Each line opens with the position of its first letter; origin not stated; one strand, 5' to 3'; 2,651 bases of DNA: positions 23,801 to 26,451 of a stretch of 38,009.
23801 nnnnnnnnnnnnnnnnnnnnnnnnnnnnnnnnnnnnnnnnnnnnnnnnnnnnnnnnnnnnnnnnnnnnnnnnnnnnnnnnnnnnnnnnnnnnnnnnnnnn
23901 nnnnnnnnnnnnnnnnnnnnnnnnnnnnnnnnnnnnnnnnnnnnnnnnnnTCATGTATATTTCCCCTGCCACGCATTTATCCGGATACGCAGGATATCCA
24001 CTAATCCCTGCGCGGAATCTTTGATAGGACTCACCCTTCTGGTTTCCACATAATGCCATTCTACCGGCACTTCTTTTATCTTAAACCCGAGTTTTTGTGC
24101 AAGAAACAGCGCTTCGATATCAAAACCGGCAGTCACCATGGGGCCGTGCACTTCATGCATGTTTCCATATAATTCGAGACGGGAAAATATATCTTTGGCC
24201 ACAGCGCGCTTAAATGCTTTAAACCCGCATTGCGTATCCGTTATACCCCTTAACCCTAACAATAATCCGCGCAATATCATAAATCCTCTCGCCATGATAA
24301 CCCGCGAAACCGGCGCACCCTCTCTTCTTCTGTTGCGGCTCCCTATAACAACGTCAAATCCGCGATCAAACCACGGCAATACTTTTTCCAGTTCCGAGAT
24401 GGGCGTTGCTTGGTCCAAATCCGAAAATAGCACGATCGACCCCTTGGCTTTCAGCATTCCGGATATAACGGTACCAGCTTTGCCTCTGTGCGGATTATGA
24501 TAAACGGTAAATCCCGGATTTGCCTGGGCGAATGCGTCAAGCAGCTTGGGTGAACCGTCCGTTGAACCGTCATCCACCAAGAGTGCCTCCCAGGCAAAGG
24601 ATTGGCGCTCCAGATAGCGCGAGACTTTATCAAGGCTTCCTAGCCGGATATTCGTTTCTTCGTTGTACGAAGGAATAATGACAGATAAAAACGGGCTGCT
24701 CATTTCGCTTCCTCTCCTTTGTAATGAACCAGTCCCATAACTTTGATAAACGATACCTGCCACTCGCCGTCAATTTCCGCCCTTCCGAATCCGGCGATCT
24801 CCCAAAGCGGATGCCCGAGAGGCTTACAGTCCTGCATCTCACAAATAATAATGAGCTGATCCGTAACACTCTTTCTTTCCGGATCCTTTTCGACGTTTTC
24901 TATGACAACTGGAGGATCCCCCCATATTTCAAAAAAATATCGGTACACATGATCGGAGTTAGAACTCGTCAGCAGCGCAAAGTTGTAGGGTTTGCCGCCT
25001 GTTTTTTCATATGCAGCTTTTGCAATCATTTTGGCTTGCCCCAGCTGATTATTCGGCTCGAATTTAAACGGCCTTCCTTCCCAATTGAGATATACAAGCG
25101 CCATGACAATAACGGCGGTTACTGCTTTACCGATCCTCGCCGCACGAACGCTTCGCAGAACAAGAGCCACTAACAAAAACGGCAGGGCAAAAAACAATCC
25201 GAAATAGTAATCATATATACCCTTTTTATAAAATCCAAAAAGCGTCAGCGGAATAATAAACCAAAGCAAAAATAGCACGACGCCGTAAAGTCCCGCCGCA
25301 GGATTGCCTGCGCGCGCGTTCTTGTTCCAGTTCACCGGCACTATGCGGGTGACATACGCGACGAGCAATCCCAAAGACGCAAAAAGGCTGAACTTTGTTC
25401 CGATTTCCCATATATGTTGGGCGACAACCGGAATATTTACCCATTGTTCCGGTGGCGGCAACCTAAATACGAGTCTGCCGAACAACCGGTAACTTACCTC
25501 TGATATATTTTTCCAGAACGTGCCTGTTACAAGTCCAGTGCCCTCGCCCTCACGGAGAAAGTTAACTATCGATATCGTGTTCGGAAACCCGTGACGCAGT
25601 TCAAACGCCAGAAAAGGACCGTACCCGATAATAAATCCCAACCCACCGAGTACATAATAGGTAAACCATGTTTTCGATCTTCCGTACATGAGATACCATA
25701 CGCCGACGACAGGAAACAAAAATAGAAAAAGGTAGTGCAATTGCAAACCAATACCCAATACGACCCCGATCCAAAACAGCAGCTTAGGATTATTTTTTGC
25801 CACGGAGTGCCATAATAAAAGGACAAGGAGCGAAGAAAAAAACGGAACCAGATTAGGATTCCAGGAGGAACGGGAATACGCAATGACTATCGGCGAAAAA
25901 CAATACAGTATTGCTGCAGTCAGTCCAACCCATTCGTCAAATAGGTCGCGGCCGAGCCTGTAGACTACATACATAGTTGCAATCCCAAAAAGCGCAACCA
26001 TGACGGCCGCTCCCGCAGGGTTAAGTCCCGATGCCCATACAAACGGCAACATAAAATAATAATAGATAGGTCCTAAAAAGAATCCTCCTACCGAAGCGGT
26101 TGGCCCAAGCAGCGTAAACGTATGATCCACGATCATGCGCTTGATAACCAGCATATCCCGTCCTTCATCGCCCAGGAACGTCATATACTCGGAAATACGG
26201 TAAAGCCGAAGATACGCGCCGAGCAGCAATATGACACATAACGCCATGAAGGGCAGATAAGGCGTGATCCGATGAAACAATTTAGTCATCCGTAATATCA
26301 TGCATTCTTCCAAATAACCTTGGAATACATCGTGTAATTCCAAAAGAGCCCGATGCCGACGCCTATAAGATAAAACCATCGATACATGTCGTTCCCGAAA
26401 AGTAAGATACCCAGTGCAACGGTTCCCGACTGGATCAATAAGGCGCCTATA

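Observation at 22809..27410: Two back-to-back 'polyprenyl-P-sugar synthase -> GT-C' cassettes welded by ATGA overlaps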

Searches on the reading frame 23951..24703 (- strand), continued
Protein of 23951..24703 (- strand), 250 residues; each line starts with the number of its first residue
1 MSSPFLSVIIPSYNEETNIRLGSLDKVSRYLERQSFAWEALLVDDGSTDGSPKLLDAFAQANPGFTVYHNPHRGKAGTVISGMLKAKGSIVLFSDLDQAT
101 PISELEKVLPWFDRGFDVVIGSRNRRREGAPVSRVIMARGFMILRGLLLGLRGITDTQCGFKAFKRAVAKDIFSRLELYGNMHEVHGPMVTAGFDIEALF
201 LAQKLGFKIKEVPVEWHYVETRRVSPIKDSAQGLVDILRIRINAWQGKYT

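Call 70: fold_search(model_id=the predicted structure, library=pdb)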
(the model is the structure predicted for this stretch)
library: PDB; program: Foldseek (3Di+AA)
matches with E <= 10: 1520; with E <= 0.001: 302
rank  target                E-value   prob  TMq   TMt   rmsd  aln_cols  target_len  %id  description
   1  8vxh_A                5.0e-13  1.00  0.72  0.59   3.3       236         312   23  Cryo-EM Structure of the Glycosyltransferase ArnC from Salmonella enterica in the Apo State Determined on Talos Arctic (released 2025-02-05)
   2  5mlz                  9.6e-13  1.00  0.70  0.51   4.6       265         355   23  Dolichyl phosphate mannose synthase in complex with GDP and Mg2+ (released 2017-08-09)
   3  9asc_A                1.9e-12  1.00  0.72  0.58   3.8       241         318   22  Cryo-EM Structure of the Glycosyltransferase ArnC from Salmonella enterica in the UDP-bound State Determined on Talos  (released 2025-02-05)
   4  9bhc_B                2.0e-12  1.00  0.73  0.60   3.6       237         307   22  Salmonella undecaprenyl-phosphate 4-deoxy-4-formamido-L-arabinose transferase (ArnC) (released 2025-02-12)
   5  9bhc_A                2.1e-12  1.00  0.74  0.61   2.9       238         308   22  Salmonella undecaprenyl-phosphate 4-deoxy-4-formamido-L-arabinose transferase (ArnC) (released 2025-02-12)
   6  9ep0                  2.4e-12  1.00  0.68  0.51   4.4       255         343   22  Dolichyl phosphate mannose synthase in complex with donor (GDP-Man) and traces of acceptor (Dol55P) and product (Dol55P- (released 2025-10-01)
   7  9b77_A                2.8e-12  1.00  0.72  0.59   3.2       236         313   23  Cryo-EM Structure of the Glycosyltransferase ArnC from Salmonella enterica in the Apo State Determined on Krios micros (released 2025-02-05)
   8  5mm1                  7.0e-12  1.00  0.70  0.52   4.0       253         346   24  Dolichyl phosphate mannose synthase in complex with GDP and dolichyl phosphate mannose (released 2017-08-09)
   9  9nyd_A                1.5e-11  1.00  0.71  0.58   3.9       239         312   20  Cryo-EM structure of the glycosyltransferase GtrB in the pre-catalysis and product-bound state (released 2025-12-17)
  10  9nyf_A                3.8e-11  1.00  0.71  0.59   4.2       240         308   21  Cryo-EM structure of the glycosyltransferase GtrB (tetramer volume) (released 2025-12-17)
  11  9nyd_B                4.5e-11  1.00  0.72  0.60   4.0       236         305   22  Cryo-EM structure of the glycosyltransferase GtrB in the pre-catalysis and product-bound state (released 2025-12-17)
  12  9hwj_A                6.8e-11  1.00  0.71  0.60   4.8       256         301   20  Structure of Undecaprenyl-phosphate 4-deoxy-4-formamido-L-arabinose transferase embedded in nanodisc (released 2026-01-14)
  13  9nyc_A                8.7e-11  1.00  0.72  0.58   3.7       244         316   20  Cryo-EM structure of the glycosyltransferase GtrB in the substrate-bound state (released 2025-12-17)
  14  9nyd_C                9.8e-11  1.00  0.69  0.57   4.1       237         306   22  Cryo-EM structure of the glycosyltransferase GtrB in the pre-catalysis and product-bound state (released 2025-12-17)
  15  9bhe_A                1.8e-10  1.00  0.73  0.60   3.2       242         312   23  Salmonella undecaprenyl-phosphate 4-deoxy-4-formamido-L-arabinose transferase (ArnC) bound to UDP (released 2025-02-12)
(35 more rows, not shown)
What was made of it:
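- Closest known: ArnC/ArnT. Same: ArnC is among the best structural matches of P3 (call 70).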

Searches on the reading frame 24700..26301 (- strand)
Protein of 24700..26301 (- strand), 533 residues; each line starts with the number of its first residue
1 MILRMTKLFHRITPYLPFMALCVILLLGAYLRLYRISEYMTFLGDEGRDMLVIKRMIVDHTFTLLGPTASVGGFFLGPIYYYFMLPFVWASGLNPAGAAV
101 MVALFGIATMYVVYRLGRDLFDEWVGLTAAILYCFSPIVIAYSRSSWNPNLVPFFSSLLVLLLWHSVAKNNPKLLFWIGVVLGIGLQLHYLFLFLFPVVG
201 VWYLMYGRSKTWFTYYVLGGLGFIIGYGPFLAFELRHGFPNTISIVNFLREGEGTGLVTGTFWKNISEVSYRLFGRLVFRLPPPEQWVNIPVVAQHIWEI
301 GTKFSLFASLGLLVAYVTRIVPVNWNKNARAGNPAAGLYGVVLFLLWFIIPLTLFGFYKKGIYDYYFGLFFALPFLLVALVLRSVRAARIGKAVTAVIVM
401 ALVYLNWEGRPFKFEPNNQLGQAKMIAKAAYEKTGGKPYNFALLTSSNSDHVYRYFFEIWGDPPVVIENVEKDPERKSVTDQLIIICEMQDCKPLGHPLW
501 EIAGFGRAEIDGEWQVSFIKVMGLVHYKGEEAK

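Call 7: search_protein_families(library=pfam, proteins=[window:24700-26301:-], max_evalue=0.01)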
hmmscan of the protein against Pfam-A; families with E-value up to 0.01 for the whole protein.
window:24700-26301:- (533 aa): 2 families
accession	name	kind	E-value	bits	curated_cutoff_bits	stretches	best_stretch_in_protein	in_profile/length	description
PF13231.12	PMT_2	-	2.5e-11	44.5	26.1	1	92-225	18-152/160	Dolichyl-phosphate-mannose-protein mannosyltransferase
PF10912.14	Glam1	-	0.00018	22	22.3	1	130-208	10-89/146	Glia associated membrane protein glam-1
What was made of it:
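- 24700..26301 (-): P2: polytopic PMT_2-family GT-C (about 10 hydrophobic segments) with a conserved C-terminal soluble domain. The alternative, conserved start is at 26289. Pfam PMT_2 2.5e-11, above the gathering score (call 7).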

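Call 8: search_protein_families(library=ncbifam, proteins=[window:24700-26301:-], max_evalue=0.01)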
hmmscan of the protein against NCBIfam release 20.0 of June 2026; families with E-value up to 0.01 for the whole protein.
window:24700-26301:- (533 aa): 2 families
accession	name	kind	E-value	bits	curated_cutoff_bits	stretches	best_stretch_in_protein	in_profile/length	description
TIGR04154.1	archaeo_STT3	subfamily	0.00029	19.3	450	1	98-141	98-141/831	oligosaccharyl transferase, archaeosortase A system-associated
TIGR03663.1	TIGR03663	subfamily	0.00075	18.6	126.25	1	22-188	5-162/435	flippase activity-associated protein Agl23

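Call 13: search_solved_structures(query=window:24700-26301:-, max_evalue=1)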
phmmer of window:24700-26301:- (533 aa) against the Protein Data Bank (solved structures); distinct sequences matched with E-value up to 1: 0.

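Call 46: search_solved_structures(query=A4, max_evalue=1, show_alignments=2)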
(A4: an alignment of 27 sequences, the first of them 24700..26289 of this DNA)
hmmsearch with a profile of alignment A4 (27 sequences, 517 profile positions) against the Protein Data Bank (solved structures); distinct sequences matched with E-value up to 1: 0.
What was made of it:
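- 24700..26301 (-): No solved-structure hit by sequence or by profile (calls 13, 46).
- On ArnT-like / PMT_2 GT-C (P2): No PDB hit at E<=1 with either the protein or the 27-sequence profile (calls 13, 46).
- Closest known: ArnC/ArnT. Different: P2 has no sequence-level hit to ArnT (calls 13, 46).
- P2 and its family profile hit no solved GT-C by sequence (calls 13, 46).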

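Call 79: list_cluster_members(proteins=[window:24700-26301:-, window:24700-26289:-, window:24700-26379:-, window:26298-27410:-, window:21255-22778:-])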
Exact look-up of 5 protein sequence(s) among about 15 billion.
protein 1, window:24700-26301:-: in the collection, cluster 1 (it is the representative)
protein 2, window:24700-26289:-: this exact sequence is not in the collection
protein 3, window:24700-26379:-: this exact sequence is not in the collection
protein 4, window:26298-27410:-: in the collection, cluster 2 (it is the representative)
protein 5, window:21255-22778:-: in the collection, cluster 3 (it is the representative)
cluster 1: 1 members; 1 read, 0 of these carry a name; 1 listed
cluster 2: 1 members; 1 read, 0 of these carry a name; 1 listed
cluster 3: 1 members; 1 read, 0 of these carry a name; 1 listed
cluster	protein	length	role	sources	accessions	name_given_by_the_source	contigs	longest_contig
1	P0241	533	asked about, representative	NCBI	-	-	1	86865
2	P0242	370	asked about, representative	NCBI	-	-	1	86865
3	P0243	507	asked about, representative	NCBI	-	-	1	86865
